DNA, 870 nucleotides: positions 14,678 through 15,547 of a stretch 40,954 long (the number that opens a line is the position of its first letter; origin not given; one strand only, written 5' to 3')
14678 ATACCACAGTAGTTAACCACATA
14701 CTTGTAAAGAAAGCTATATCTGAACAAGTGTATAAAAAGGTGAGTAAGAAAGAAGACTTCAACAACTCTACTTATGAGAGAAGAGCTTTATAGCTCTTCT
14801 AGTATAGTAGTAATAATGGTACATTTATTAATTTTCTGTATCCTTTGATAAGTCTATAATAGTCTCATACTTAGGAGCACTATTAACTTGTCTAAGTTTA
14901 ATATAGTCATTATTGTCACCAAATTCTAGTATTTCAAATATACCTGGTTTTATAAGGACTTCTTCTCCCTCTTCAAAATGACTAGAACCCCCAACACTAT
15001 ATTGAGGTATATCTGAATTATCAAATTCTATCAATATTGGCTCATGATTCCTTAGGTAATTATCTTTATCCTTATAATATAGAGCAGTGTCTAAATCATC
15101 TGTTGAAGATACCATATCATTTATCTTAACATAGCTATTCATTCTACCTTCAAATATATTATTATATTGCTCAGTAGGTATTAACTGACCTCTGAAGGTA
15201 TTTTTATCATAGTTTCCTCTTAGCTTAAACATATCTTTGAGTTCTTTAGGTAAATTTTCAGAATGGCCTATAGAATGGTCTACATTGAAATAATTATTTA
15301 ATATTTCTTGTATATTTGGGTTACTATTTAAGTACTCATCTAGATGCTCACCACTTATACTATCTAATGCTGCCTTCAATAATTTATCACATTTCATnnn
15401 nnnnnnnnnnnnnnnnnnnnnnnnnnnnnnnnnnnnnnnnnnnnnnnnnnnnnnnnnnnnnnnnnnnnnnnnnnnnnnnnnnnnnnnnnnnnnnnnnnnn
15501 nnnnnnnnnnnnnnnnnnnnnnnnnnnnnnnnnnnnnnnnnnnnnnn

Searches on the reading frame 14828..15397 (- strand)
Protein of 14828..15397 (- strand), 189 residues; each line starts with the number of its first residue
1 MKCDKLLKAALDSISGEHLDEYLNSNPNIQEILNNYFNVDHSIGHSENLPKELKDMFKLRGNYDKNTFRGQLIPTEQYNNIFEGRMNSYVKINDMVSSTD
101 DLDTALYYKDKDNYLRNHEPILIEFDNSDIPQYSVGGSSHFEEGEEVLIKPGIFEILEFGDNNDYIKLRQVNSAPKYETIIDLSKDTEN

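Call 3: search_protein_families(library=pfam, proteins=[window:14828-15397:-], max_evalue=10)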
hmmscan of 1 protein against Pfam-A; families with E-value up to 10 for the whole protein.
window:14828-15397:- (189 aa): 0 families

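Call 4: search_protein_families(library=phrogs, proteins=[window:14828-15397:-], max_evalue=0.01)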
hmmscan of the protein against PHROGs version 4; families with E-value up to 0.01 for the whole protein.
window:14828-15397:- (189 aa): 0 families

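Call 5: search_solved_structures(query=window:14828-15397:-, max_evalue=10, show_alignments=3)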
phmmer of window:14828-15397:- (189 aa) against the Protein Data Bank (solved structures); distinct sequences matched with E-value up to 10: 0.

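Call 6: find_homologous_proteins(query=window:14828-15397:-, max_evalue=0.01)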
Query window:14828-15397:- (189 aa): 1 proteins with E <= 0.01 among 59 candidates.
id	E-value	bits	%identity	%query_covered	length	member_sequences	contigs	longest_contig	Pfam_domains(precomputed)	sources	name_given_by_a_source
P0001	2.5e-120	417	100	100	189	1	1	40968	-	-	-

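Call 11: search_dna_similar(query=window:14828-15397:-, collection=phages, mode=protein, max_evalue=10)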
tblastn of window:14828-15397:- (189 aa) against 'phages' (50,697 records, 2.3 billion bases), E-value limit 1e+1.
Records with a match: 1; places in all: 1; records where one place covers at least 80% of the query: 0.
Best place of each record, by identity: <60% 1.
By first word of the organism name: Streptomyces 1.
By host as written in the record: Streptomyces lividans JI 1326 1.
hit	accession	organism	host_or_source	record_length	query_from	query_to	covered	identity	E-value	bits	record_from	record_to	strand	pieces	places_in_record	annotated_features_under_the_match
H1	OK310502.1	Streptomyces phage Bartholomune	Streptomyces lividans JI 1326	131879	95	166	38%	27.6%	9e+0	33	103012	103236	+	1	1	198: hypothetical protein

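Call 14: predict_structure(protein=window:14828-15397:-)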
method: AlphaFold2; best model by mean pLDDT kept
length: 189 residues; sequences in the alignment: 1
mean_pLDDT: 45.3   pTM: 0.38
mean pLDDT of the five models: 45.3, 43.9, 41.4, 40.8, 37.4
residues with pLDDT >= 90: 0; 70-90: 2; 50-70: 70; < 50: 117
segments of 3 or more residues with pLDDT < 50: 1-5, 14-18, 34-120, 127-129, 133-140, 185-189
pLDDT, mean of each block of 10 residues (from residue 1): 47 49 56 42 33 35 28 28 32 37 43 43 54 44 52 64 64 60 48
secondary structure, 60 per line:
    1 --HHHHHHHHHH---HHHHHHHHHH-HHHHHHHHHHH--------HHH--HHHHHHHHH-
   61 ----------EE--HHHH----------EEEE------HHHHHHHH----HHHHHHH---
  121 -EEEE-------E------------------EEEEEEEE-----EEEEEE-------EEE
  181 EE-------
elements in order: H3-12 H16-25 H27-37 H51-59 H75-78 E89-92 H99-106 H111-117 E122-125 E152-159 E165-170 E178-182

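Call 15: search_protein_representatives(protein=window:14828-15397:-)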
Query: 189 residues. Proteins with E-value up to 0.001 (for the whole library): 6; up to 1e-10: 1; up to 1e-30: 1. The best 6 are listed.
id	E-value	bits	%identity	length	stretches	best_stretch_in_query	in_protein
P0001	7.9e-121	416.9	100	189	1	1-189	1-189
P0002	1.1e-08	51.4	33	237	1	53-172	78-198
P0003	7.3e-06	42.2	30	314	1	17-152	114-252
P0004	4.8e-05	39.5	32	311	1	19-169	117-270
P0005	5.0e-05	39.5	26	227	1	11-156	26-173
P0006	3.0e-04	36.9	30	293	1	34-172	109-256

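Call 17: search_protein_families(library=pfam, proteins=[P0002, P0003, P0004, P0005, P0006], max_evalue=1)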
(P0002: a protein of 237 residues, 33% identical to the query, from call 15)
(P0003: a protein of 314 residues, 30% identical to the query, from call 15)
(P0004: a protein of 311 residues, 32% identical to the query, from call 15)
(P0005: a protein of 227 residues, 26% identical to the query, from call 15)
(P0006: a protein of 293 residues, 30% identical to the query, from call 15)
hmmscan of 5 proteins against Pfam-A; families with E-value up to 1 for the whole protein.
P0002 (237 aa): 3 families
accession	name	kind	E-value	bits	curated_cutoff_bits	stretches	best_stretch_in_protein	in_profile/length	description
PF03496.20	ADPrib_exo_Tox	-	5.7e-05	23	23.4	2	136-193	129-188/196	ADP-ribosyltransferase exoenzyme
PF01129.24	ART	-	0.079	12.7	22.3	1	154-185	175-206/222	NAD:arginine ADP-ribosyltransferase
PF25354.1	Ig_NUP210_16th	-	0.17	11.9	27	1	187-229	13-55/72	NUP210-like, Ig-like domain 16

P0003 (314 aa): 1 family
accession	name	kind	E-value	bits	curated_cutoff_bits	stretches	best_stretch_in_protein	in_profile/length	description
PF01129.24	ART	-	0.047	13.5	22.3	1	230-257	173-200/222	NAD:arginine ADP-ribosyltransferase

P0004 (311 aa): 4 families
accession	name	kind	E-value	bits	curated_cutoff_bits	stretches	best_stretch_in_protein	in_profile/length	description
PF16809.10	NleF_casp_inhib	-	0.027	15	24.1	1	16-87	38-106/145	NleF caspase inhibitor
PF19967.4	VMAP-M5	-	0.078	13.4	27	1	223-270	16-63/136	vWA-MoxR associated protein middle region (VMAP-M) 5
PF01129.24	ART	-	0.16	11.7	22.3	1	167-268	126-213/222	NAD:arginine ADP-ribosyltransferase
PF05138.18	PaaA_PaaC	-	0.21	11.2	28.5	1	52-130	45-118/263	Phenylacetic acid catabolic protein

P0005 (227 aa): 2 families
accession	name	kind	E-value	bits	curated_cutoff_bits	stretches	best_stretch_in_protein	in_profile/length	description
PF12812.13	PDZ_1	-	0.051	14.1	28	0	25-46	56-77/78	PDZ-like domain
PF02631.22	RecX_HTH2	-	0.2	12.4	26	1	121-153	6-39/42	RecX, second three-helix domain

P0006 (293 aa): 2 families
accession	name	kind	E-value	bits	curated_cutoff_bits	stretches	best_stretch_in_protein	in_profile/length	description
PF03496.20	ADPrib_exo_Tox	-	0.0023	17.7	23.4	1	101-123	22-44/196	ADP-ribosyltransferase exoenzyme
PF01129.24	ART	-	0.29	10.9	22.3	1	213-253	177-215/222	NAD:arginine ADP-ribosyltransferase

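Call 19: search_solved_structures(query=A1, max_evalue=10, show_alignments=3)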
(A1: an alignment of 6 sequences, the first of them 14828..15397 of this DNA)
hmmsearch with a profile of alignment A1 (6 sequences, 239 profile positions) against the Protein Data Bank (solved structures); distinct sequences matched with E-value up to 10: 141 (the best 60 are shown).
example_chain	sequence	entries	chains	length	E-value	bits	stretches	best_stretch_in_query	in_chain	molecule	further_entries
4xzj_A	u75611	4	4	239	4.8e-12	48.6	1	92-211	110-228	Putative NAD(+)--arginine ADP-ribosyltransferase Vis | NAD(+)--arginine ADP-ribosyltransferase Vis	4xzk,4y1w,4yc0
6gnn_C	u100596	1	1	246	0.00011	24.5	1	59-137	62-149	Exoenzyme T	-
4fnk_B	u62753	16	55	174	0.0034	19.6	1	8-90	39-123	Hemagglutinin HA2 chain | Hemagglutinin HA2 | Hemagglutinin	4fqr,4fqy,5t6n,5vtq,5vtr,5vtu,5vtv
3sdy_B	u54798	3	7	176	0.006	18.8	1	8-90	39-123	Hemagglutinin HA2 chain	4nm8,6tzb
5kuy_B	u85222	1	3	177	0.0061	18.8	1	8-90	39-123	Hemagglutinin HA2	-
5thf_B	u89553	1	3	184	0.0067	18.7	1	8-90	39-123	Hemagglutinin HA2 chain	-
6nhr_B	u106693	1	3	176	0.0083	18.4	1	8-90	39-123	Hemagglutinin HA2 chain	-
6nhq_B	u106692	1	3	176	0.01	18.1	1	8-90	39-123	Hemagglutinin HA2 chain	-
4uo4_B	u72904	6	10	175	0.012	17.9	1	8-87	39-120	H3 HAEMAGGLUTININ HA2 CHAIN | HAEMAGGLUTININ HA2 | HA2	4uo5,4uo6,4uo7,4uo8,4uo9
4unw_B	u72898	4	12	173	0.012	17.9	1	8-87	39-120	H3 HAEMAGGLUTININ HA2 CHAIN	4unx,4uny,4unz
7rdh_B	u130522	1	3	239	0.012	17.8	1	8-90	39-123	Hemagglutinin HA2 chain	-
8zyk_R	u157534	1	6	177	0.015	17.6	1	8-87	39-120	Hemagglutinin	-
5w42_B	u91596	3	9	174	0.016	17.4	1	8-87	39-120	Hemagglutinin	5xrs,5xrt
4we4_B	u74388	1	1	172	0.017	17.4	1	8-87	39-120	Hemagglutinin HA2 chain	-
3eym_B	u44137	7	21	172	0.017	17.3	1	8-87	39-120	Hemagglutinin HA2 chain | X-31 Influenza Haemagglutinin HA2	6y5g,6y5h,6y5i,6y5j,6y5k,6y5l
6dre_B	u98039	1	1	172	0.05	15.8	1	91-125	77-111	PAAR repeat-containing protein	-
6drh_B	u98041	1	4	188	0.052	15.7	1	91-125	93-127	PAAR repeat-containing protein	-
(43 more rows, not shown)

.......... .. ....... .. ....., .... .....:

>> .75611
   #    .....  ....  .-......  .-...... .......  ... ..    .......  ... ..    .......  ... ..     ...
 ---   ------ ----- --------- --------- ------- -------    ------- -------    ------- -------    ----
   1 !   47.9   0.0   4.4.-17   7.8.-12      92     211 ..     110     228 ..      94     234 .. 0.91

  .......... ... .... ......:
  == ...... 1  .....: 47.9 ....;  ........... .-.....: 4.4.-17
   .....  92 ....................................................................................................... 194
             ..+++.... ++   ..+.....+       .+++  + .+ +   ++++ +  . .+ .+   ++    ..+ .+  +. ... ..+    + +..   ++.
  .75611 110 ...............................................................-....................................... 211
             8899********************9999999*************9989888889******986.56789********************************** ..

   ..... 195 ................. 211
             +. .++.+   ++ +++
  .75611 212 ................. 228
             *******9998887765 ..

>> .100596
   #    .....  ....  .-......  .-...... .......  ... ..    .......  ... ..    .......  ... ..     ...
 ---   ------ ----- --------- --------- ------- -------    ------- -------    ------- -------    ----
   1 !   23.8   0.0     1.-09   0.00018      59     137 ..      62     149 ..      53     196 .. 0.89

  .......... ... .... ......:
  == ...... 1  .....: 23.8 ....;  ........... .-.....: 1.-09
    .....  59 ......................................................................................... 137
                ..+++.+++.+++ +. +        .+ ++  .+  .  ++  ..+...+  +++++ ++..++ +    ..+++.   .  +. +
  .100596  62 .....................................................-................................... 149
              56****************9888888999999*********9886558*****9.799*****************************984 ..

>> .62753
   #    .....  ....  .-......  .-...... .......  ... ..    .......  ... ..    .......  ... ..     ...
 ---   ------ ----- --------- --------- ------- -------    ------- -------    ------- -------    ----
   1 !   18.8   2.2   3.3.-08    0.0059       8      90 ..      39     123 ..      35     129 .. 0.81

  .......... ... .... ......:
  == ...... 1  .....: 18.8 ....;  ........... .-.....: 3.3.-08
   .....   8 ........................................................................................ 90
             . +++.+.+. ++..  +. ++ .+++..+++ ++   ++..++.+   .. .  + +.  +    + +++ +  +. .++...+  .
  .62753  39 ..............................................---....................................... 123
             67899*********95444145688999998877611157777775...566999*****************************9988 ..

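Call 20: find_homologous_proteins(query=A1, max_evalue=0.001)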
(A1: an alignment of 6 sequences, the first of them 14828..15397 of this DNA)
Query A1 (6 sequences) (189 aa, profile of the alignment): 2 proteins with E <= 0.001 among 4607 candidates.
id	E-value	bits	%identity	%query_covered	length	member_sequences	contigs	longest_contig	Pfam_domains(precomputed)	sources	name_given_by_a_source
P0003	3.6e-91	322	29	71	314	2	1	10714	-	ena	-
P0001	3.7e-52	195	100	100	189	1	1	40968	-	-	-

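Call 22: find_encoding_contigs(protein=P0003, flank=10000)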
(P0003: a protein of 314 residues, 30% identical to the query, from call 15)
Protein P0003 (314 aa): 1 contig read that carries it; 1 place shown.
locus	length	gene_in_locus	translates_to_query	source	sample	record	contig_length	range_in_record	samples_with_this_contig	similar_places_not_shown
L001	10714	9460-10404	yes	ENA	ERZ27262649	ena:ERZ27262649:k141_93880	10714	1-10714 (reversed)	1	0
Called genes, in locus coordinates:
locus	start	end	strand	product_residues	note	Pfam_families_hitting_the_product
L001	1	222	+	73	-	?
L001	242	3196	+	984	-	-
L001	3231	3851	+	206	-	-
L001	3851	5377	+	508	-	-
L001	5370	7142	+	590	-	PF16510:P22_portal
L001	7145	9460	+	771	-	-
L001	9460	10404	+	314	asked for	-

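Call 24: find_encoding_contigs(protein=P0002, flank=10000)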
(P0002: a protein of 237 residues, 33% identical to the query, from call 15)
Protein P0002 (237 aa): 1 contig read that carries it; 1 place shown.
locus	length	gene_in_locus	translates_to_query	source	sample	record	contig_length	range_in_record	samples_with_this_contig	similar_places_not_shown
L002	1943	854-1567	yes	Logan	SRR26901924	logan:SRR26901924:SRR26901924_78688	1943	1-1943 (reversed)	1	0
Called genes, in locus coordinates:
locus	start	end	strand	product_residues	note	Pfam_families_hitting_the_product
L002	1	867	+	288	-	?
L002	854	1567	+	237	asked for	-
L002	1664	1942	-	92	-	?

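Call 25: find_encoding_contigs(protein=P0004, flank=10000)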
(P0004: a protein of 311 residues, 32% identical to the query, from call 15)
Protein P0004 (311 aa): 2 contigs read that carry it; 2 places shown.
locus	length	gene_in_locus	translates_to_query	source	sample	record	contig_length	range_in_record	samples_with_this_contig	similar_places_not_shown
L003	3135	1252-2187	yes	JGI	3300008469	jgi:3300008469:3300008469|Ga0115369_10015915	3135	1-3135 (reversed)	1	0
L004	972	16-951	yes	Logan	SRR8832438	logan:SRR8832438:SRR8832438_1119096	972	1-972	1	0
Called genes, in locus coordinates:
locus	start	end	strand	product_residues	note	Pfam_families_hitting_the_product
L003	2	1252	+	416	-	?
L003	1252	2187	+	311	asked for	-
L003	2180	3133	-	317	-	?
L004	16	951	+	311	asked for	-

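Call 26: find_encoding_contigs(protein=P0005, flank=10000)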
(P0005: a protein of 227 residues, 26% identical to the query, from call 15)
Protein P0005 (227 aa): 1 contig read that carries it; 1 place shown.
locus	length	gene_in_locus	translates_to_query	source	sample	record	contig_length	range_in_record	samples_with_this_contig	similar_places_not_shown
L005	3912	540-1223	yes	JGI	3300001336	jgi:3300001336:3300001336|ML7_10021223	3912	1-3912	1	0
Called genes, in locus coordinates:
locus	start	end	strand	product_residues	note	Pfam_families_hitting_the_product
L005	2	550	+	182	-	?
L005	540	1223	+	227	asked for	-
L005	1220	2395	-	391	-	PF04851:ResIII (faint)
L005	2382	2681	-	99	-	-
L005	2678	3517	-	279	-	PF01068:DNA_ligase_A_M, PF14743:DNA_ligase_OB_2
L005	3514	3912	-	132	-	?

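Call 27: find_encoding_contigs(protein=P0006, flank=10000)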
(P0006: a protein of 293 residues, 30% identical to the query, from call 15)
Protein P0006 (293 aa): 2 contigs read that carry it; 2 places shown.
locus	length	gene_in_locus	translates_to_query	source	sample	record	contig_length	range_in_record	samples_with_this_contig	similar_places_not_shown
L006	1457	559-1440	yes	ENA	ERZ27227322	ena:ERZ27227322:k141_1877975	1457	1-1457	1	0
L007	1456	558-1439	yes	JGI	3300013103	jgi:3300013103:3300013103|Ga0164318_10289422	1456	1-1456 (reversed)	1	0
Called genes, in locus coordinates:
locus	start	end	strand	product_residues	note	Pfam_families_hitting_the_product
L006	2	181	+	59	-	?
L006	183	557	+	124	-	-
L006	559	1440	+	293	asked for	-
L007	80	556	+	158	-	-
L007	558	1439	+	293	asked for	-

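Call 30: find_related_loci(query=A2, collection=viral_contigs, flank=10000)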
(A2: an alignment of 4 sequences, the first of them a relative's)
Query A2 (311 aa) in viral_contigs; peptide patterns used: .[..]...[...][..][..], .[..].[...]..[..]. (x = any residue, [..] = any of these).
95 stretches matched a pattern, but none encodes a relative of the query by tblastn (E <= 1e-3).

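Call 31: find_related_loci(query=A2, collection=metagenome_contigs, flank=10000)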
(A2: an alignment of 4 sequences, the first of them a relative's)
Query A2 (311 aa) in metagenome_contigs; peptide patterns used: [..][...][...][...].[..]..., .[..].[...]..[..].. (x = any residue, [..] = any of these).
89 stretches matched a pattern, but none encodes a relative of the query by tblastn (E <= 1e-3).

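Call 37: search_protein_families(library=pfam, proteins=[L001:7145-9460:+], max_evalue=1)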
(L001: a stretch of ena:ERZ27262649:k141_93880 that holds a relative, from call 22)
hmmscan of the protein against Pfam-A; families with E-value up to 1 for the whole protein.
L001:7145-9460:+ (771 aa): 1 family
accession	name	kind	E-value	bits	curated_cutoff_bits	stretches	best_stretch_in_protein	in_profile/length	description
PF16550.10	RPN13_C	-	0.047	14.3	39.3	1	576-643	40-102/112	UCH-binding domain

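Call 42: predict_structure(alignment_id=A1)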
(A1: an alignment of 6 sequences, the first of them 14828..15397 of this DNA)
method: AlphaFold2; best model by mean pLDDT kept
length: 189 residues; sequences in the alignment: 6
mean_pLDDT: 67.7   pTM: 0.64
mean pLDDT of the five models: 67.7, 67.1, 64.4, 64.4, 54.6
residues with pLDDT >= 90: 6; 70-90: 84; 50-70: 65; < 50: 34
segments of 3 or more residues with pLDDT < 50: 1-7, 36-49, 55-58, 185-189
pLDDT, mean of each block of 10 residues (from residue 1): 44 53 57 50 43 50 80 85 71 79 87 77 82 64 70 85 86 69 52
secondary structure, 60 per line:
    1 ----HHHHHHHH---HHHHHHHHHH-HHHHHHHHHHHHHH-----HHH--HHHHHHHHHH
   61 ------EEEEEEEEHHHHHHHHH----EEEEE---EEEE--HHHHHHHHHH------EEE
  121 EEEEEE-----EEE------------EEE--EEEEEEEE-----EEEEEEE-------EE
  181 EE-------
elements in order: H5-12 H16-25 H27-40 H51-60 E67-74 H75-83 E88-92 E96-99 H102-111 E118-126 E132-134 E147-149 E152-159 E165-171 E179-182
